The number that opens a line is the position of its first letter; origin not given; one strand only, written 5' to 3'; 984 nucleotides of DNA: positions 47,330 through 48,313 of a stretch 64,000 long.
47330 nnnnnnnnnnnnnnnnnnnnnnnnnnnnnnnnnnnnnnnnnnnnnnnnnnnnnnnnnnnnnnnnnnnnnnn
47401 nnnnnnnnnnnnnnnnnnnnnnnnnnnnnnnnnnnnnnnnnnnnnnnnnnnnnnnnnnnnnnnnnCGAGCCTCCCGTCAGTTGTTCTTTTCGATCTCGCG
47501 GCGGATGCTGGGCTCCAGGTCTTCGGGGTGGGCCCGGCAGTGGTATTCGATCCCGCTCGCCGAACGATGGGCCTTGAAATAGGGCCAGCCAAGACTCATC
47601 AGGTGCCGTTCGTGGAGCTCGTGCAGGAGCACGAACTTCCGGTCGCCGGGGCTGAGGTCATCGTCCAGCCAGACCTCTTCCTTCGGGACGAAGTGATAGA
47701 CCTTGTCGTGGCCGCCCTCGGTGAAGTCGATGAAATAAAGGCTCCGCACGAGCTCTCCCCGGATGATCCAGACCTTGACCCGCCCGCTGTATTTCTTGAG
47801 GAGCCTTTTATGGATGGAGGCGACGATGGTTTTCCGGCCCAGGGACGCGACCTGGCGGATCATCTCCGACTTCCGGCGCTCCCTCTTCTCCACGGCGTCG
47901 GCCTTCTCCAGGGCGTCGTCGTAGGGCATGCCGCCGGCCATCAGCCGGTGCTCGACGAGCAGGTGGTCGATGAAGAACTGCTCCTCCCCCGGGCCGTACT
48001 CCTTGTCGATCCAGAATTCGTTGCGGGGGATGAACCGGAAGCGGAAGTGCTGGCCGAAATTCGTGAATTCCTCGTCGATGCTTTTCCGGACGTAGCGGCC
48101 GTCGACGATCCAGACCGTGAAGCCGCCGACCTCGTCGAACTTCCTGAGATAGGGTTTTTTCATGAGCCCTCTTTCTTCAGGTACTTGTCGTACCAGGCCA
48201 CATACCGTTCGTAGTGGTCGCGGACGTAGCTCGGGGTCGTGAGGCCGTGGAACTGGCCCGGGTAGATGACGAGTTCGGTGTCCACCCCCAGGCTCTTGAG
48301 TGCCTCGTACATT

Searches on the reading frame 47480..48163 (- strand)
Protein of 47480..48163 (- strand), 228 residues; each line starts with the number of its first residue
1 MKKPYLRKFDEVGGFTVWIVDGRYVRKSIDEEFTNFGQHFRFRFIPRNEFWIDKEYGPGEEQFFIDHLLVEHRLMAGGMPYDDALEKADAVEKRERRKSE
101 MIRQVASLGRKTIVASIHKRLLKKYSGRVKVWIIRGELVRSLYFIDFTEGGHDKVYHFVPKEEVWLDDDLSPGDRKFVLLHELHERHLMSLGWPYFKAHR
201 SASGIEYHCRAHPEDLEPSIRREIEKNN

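Call 8: search_solved_structures(query=window:47480-48163:-, max_evalue=10)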
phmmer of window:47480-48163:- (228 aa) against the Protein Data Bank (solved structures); distinct sequences matched with E-value up to 10: 1.
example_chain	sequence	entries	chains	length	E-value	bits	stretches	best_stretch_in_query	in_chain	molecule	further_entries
28nt_p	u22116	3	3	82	1.3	11.8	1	137-182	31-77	Small ribosomal subunit protein bS16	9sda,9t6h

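Call 9: search_protein_families(library=pfam, proteins=[window:47480-48163:-], max_evalue=1)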
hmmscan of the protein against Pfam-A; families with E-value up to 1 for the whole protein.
window:47480-48163:- (228 aa): 1 family
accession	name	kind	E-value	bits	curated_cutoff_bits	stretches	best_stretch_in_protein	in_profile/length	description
PF06114.19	Peptidase_M78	-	0.035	14.4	22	1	151-183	17-50/123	IrrE N-terminal-like domain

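Call 10: search_protein_families(library=ncbifam, proteins=[window:47480-48163:-], max_evalue=1)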
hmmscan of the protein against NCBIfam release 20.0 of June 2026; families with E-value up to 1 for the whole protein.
window:47480-48163:- (228 aa): 0 families

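Call 11: find_homologous_proteins(query=window:47480-48163:-, max_evalue=0.001)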
Query window:47480-48163:- (228 aa): 2656 proteins with E <= 0.001 among 2780 candidates; the best 120 are listed.
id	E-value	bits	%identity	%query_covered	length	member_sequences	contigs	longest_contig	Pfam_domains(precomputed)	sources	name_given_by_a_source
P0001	4.6e-153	526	100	100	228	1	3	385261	-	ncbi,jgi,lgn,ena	jgi:hypothetical protein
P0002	3.5e-133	461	87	100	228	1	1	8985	-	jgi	jgi:hypothetical protein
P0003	3.7e-130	451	83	100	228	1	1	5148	-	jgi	jgi:hypothetical protein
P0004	9.5e-128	443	81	100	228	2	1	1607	-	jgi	-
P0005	6.5e-127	440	82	100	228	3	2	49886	-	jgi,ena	-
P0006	7.4e-125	433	81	93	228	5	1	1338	-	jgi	jgi:hypothetical protein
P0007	9.6e-125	433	79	100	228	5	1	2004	-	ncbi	-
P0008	4.6e-124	431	81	100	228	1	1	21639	-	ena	-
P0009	6.0e-124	430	79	100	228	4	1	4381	-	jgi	jgi:hypothetical protein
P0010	6.4e-124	430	81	100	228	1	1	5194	-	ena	-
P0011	8.5e-124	430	80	100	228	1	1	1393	-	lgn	-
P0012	1.1e-123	430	81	100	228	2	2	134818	-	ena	-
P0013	1.6e-123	429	78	100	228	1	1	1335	-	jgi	jgi:hypothetical protein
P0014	3.1e-123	428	79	100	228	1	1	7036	-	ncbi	-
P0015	2.2e-122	425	79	100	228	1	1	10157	-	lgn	-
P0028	4.4e-120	418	77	100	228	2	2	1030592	-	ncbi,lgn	-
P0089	1.7e-110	386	71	100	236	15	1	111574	-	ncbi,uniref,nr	ncbi:MAG: hypothetical protein OP8BY_0577 [Candidatus Saccharicenans subterraneus]|uniref:Uncharacte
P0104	2.3e-102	360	66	100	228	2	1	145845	-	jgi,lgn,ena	-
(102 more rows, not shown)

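Call 16: find_encoding_contigs(protein=P0104, flank=6000, max_places=3)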
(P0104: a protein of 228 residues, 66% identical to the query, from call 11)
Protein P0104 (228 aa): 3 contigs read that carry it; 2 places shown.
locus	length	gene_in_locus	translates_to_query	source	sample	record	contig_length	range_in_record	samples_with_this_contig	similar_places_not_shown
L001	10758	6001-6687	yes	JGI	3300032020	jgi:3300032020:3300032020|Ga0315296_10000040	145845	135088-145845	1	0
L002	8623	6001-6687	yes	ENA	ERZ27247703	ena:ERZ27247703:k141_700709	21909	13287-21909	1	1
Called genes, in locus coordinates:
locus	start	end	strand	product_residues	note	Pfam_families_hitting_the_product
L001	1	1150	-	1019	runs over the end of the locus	PF00930:DPPIV_N (faint), PF07676:PD40 (faint), PF25174:Beta-prop_THOC3, PF26550:Tricorn_2nd, PF26549:Tricorn_N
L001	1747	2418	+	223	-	PF07302:AroM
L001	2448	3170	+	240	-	PF01177:Asp_Glu_race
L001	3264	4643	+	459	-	PF01979:Amidohydro_1, PF07969:Amidohydro_3 (weak)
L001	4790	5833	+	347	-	PF02729:OTCace_N, PF00185:OTCace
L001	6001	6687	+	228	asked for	-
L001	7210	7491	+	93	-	PF13893:RRM_5 (weak), PF00076:RRM_1, PF16842:RRM_occluded (weak)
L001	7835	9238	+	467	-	PF00140:Sigma70_r1_2, PF04542:Sigma70_r2, PF04539:Sigma70_r3, PF04545:Sigma70_r4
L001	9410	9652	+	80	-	PF13083:KH_KhpA-B, PF26594:KH_NusA_2nd (faint)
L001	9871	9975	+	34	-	-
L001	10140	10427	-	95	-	PF13432:TPR_16 (weak), PF13414:TPR_11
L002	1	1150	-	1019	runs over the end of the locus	PF00930:DPPIV_N (faint), PF07676:PD40 (faint), PF25174:Beta-prop_THOC3, PF26550:Tricorn_2nd, PF26549:Tricorn_N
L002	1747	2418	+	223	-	PF07302:AroM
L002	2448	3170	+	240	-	PF01177:Asp_Glu_race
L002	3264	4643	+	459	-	PF01979:Amidohydro_1, PF07969:Amidohydro_3 (weak)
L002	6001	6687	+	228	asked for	-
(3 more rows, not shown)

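Call 17: find_encoding_contigs(protein=P0089, flank=6000, max_places=3)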
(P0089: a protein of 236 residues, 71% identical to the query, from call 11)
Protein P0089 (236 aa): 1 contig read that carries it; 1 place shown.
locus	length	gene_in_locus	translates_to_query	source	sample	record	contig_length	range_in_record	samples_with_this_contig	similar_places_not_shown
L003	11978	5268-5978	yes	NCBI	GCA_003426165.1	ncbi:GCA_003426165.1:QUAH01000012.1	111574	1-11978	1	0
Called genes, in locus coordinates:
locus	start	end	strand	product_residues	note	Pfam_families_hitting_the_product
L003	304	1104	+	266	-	PF01012:ETF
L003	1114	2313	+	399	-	PF00037:Fer4, PF12837:Fer4_6 (weak), PF13187:Fer4_9, PF13237:Fer4_10, PF14697:Fer4_21, PF00037:Fer4 (weak), PF01012:ETF, PF00766:ETF_alpha, +6 more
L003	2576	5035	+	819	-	PF06662:C5-epim_C (faint), PF07944:Beta-AFase-like_GH127_cat (faint)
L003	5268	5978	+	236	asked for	-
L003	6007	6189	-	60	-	-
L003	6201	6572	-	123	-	PF01880:Desulfoferrodox (weak)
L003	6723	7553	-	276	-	PF00795:CN_hydrolase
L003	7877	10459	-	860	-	PF00246:Peptidase_M14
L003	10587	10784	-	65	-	-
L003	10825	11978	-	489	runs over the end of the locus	-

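Call 18: find_related_loci(query=A1, collection=genome_contigs, flank=6000)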
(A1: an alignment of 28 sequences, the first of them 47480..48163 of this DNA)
Query A1 (228 aa) in genome_contigs; peptide patterns used: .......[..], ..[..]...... (x = any residue, [..] = any of these).
579 stretches matched a pattern; 548 encode a relative of the query (tblastn E <= 1e-3); the best 80 are kept; 80 distinct loci.
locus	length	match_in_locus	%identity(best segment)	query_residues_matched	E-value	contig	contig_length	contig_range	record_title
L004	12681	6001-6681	78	1-227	1e-122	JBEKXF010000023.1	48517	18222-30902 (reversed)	MAG: Candidatus Aminicenantales bacterium isolate SPRUCE 645 SPRUCE_645_23, whole genome shotgun sequence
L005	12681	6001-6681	78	1-227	4e-122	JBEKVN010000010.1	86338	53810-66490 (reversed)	MAG: Candidatus Aminicenantales bacterium isolate SPRUCE 605 SPRUCE_605_10, whole genome shotgun sequence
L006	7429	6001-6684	76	1-228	2e-121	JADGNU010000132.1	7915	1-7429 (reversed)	MAG: Candidatus Aminicenantes bacterium isolate Chersky.35_14 contig-100_3393, whole genome shotgun sequence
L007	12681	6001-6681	76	1-227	3e-120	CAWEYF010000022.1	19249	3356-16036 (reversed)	MAG: Candidatus Aminicenantes bacterium isolate MFD05942.bin.3.643 genome assembly, contig: contig_71767, whole genome s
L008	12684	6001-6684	74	1-228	5e-120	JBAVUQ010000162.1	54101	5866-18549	MAG: Candidatus Aminicenantales bacterium isolate MFD02222_ilm_asm_bin1 k127_131033, whole genome shotgun sequence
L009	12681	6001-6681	76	1-227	9e-120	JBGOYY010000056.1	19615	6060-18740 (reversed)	MAG: Candidatus Aminicenantia bacterium isolate OBJ_0618_130150_31 k141_5480801_length_19615_cov_52.4312, whole genome s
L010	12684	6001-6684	74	1-228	1e-118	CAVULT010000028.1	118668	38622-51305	MAG: Candidatus Aminicenantes bacterium isolate MFD01872.bin.3.371 genome assembly, contig: contig_62634, whole genome s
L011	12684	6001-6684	74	1-227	1e-115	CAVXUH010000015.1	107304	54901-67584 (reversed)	MAG: Candidatus Aminicenantes bacterium isolate MFD05942.bin.1.3 genome assembly, contig: contig_89321, whole genome sho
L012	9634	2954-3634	72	1-227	6e-114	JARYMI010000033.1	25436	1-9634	MAG: Clostridiales bacterium isolate A05DMB-I-28 NODE_33_length_25436_cov_18.541777, whole genome shotgun sequence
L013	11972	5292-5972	71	1-227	1e-113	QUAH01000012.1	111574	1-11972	MAG: Candidatus Saccharicenans subterraneus isolate BY38 NODE_185_length_111574_cov_117.37_ID_1478782, whole genome shot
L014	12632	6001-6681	71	1-227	1e-113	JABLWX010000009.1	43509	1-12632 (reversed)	MAG: Candidatus Aminicenantes bacterium isolate Ch100 contig9, whole genome shotgun sequence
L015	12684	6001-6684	73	1-227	2e-113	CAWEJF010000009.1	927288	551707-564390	MAG: Candidatus Aminicenantes bacterium isolate MFD05942.bin.2.296 genome assembly, contig: contig_6499, whole genome sh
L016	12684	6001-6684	72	1-228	1e-111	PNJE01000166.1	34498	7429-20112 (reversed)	MAG: Candidatus Aminicenantes bacterium isolate ARK-02 NODE_105_length_34498_cov_7.9701, whole genome shotgun sequence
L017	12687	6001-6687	73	1-228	2e-110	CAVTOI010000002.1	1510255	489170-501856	MAG: Candidatus Aminicenantes bacterium isolate MFD00905.bin.1.6 genome assembly, contig: contig_54, whole genome shotgu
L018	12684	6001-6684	71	1-227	6e-109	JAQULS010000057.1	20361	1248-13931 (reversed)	MAG: Acidobacteriota bacterium isolate STD1_136 NODE_5897_length_20361_cov_4.317831_Sandtown_D1, whole genome shotgun se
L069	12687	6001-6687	55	1-227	7e-84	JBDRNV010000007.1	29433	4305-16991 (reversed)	MAG: Nanoarchaeota archaeon isolate MEGAHIT-group-1.916 k141_8992118, whole genome shotgun sequence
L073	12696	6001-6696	55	1-226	3e-83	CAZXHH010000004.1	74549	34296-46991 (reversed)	MAG TPA_asm: Candidatus Woesearchaeota archaeon isolate SRP220891_co1_51 genome assembly, contig: NODE_610_length_74549_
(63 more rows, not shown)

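Call 20: predict_structure(alignment_id=A1)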
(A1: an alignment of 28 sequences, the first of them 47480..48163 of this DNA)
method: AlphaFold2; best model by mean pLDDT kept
length: 228 residues; sequences in the alignment: 28
mean_pLDDT: 89.1   pTM: 0.57
mean pLDDT of the five models: 89.1, 87.6, 86.9, 75.3, 75.0
residues with pLDDT >= 90: 131; 70-90: 85; 50-70: 11; < 50: 1
segments of 3 or more residues with pLDDT < 50: none
pLDDT, mean of each block of 10 residues (from residue 1): 76 91 88 88 92 79 90 93 90 79 71 90 94 92 78 92 96 94 98 93 97 97 94
secondary structure, 60 per line:
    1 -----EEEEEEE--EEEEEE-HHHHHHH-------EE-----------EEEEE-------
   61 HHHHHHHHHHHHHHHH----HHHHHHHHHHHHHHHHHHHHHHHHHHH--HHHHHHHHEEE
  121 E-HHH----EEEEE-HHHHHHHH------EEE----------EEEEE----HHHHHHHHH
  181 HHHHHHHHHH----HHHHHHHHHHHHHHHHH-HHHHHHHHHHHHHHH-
elements in order: E6-12 E15-20 H22-28 E49-53 H61-76 H81-107 H110-117 E118-121 E130-134 H136-143 E150-152 E163-167 H172-190 H195-211 H213-227

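Call 22: search_protein_representatives(alignment_id=A1)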
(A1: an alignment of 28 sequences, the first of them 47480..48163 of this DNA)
Query: 28 sequences, 228 profile positions. Proteins with E-value up to 0.001 (for the whole library): 2386; up to 1e-10: 1474; up to 1e-30: 313. The best 150 are listed.
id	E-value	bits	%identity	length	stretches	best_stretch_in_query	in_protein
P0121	4.8e-94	330.6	-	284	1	3-228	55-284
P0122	1.2e-93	329.3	-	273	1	2-225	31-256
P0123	1.2e-88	312.9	-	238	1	1-226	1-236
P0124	1.1e-87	309.8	-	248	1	2-227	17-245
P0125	4.2e-84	298.1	-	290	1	2-227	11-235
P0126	1.7e-82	292.8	-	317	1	2-222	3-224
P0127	1.3e-81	289.9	-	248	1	1-225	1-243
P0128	4.4e-81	288.2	-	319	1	4-223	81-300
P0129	2.7e-79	282.3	-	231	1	2-226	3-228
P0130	3.4e-79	282.0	-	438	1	2-225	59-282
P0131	1.2e-76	273.6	-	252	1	2-227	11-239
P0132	6.2e-75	268.1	-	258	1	1-194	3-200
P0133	2.3e-74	266.2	-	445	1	4-221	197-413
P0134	6.4e-74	264.7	-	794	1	12-223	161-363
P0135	1.3e-73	263.7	-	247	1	2-225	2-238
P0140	6.9e-73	261.4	-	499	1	4-223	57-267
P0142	1.2e-72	260.6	-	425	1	2-212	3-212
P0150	4.1e-71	255.6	-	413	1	2-222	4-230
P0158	2.3e-68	246.6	-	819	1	2-219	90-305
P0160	3.3e-68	246.0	-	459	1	3-227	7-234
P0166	2.3e-67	243.3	-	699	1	6-223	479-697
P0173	1.4e-66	240.8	-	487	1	3-214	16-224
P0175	1.0e-65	237.9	-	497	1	3-227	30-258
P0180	1.4e-63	230.9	-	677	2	31-221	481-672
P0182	2.8e-63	229.9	-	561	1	3-218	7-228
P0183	4.6e-63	229.2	-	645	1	9-223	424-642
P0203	1.5e-57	211.2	-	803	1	8-228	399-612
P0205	5.3e-57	209.4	-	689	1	14-211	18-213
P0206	7.0e-57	209.0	-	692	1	5-207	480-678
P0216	2.0e-55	204.2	-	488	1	4-225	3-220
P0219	5.5e-55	202.8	-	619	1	4-210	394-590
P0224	2.3e-53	197.5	-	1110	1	2-218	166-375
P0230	4.2e-52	193.4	-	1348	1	6-219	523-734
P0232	9.9e-52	192.2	-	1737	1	4-210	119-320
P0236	3.5e-51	190.4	-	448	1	10-224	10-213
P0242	3.8e-50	187.0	-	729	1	2-208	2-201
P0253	3.9e-48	180.4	-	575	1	1-208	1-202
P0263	3.2e-46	174.2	-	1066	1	7-220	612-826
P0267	1.7e-45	171.7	-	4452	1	7-219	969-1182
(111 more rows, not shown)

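Call 23: search_protein_families(library=pfam, proteins=[P0134, P0158, P0166, P0180, P0183, P0203, P0205, P0206, P0224, P0230], max_evalue=0.001)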
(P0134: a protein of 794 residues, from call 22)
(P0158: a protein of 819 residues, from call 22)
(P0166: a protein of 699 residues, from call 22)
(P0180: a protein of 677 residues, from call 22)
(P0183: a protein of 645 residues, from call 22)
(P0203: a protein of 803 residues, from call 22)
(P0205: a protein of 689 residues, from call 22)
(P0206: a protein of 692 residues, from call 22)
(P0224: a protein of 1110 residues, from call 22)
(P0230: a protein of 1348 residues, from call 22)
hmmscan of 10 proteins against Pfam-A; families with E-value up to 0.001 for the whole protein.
P0134 (794 aa): 1 family
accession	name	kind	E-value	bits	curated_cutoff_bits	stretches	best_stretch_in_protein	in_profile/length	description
PF13619.11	KTSC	-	8e-09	35.5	25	1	506-561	1-56/58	KTSC domain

P0158 (819 aa): 1 family
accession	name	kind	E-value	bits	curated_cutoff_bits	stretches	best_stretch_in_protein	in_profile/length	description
PF00454.33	PI3_PI4_kinase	-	2.3e-07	31.4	27.1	1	596-632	136-173/241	Phosphatidylinositol 3- and 4-kinase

P0166 (699 aa): 5 families
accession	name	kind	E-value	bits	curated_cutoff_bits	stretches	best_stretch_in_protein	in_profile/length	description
PF03412.21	Peptidase_C39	-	8.6e-14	51.9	22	1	292-427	6-122/133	Peptidase C39 family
PF13529.12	Peptidase_C39_2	-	1.8e-12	48.5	24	1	288-409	3-142/143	Peptidase_C39 like family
PF18760.7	ART-PolyVal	-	8.5e-06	27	31.2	1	153-267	30-132/140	ADP-Ribosyltransferase in polyvalent proteins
PF00583.31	Acetyltransf_1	-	0.00013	22.6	20.7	1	39-94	46-103/116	Acetyltransferase (GNAT) family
PF13508.13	Acetyltransf_7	-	0.00029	21.6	27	1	39-113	16-83/84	Acetyltransferase (GNAT) domain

P0180 (677 aa): 3 families
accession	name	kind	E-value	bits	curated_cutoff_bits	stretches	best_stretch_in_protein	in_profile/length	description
PF14890.11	Intein_splicing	-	2.8e-15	56.9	35.8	1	71-483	10-155/155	Intein splicing domain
PF14528.11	LAGLIDADG_3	-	5.1e-12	46.3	22.5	1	293-357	2-63/82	LAGLIDADG-like domain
PF05204.19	Hom_end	-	4.3e-05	24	21.1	0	291-369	11-87/110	Homing endonuclease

P0183 (645 aa): 0 families

P0203 (803 aa): 0 families

P0205 (689 aa): 1 family
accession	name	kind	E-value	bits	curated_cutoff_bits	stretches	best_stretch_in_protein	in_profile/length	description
PF13563.12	2_5_RNA_ligase2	-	1e-10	42.3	27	1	300-426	18-146/152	2'-5' RNA ligase superfamily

P0206 (692 aa): 1 family
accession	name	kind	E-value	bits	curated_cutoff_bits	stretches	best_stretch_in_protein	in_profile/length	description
PF07737.17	ATLF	-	4.6e-05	23.7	27.4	0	13-49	153-192/193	Anthrax toxin lethal factor, N- and C-terminal domain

P0224 (1110 aa): 2 families
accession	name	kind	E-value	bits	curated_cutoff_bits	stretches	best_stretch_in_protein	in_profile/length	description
PF01028.25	Topoisom_I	-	4.3e-29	101.9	23.7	1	401-599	6-202/228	Eukaryotic DNA topoisomerase I, catalytic core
PF00856.33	SET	-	1.2e-09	39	22.4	1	43-85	58-104/105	SET domain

P0230 (1348 aa): 1 family
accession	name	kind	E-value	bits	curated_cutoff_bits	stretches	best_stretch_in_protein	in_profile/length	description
PF08381.16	BRX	-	1.2e-05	25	24.5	1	1186-1224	13-51/56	Transcription factor regulating root and shoot growth via Pin3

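Call 25: search_protein_families(library=phrogs, proteins=[window:47480-48163:-], max_evalue=1)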
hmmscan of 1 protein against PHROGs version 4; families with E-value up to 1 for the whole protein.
window:47480-48163:- (228 aa): 3 families
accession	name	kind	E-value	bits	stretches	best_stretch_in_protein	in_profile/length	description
phrog_16487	-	unknown function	0.037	14.8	1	149-175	10-36/61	-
phrog_87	-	other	0.046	14.5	1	102-183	21-93/227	metallo-protease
phrog_15657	-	unknown function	0.052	14.1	1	56-149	120-210/230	-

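Call 26: search_protein_families(library=padloc, proteins=[window:47480-48163:-], max_evalue=1)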
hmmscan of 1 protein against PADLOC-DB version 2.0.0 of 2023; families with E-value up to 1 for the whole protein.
window:47480-48163:- (228 aa): 0 families

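Call 27: search_dna_similar(query=window:47480-48163:-, collection=phages, mode=protein, max_evalue=0.001, max_rows=30)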
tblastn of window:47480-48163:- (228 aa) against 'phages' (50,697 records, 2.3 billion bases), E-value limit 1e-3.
Records with a match: 1; places in all: 1; records where one place covers at least 80% of the query: 1.
Best place of each record, by identity: <60% 1.
By first word of the organism name: Virus 1.
By host as written in the record: - 1.
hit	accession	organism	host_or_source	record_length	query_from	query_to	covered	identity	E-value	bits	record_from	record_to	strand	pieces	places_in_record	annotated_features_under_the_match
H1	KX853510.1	Virus Rctr197k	enrichment culture DAMO/AAA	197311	11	206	83%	29.7%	4e-5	98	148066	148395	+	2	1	hypothetical protein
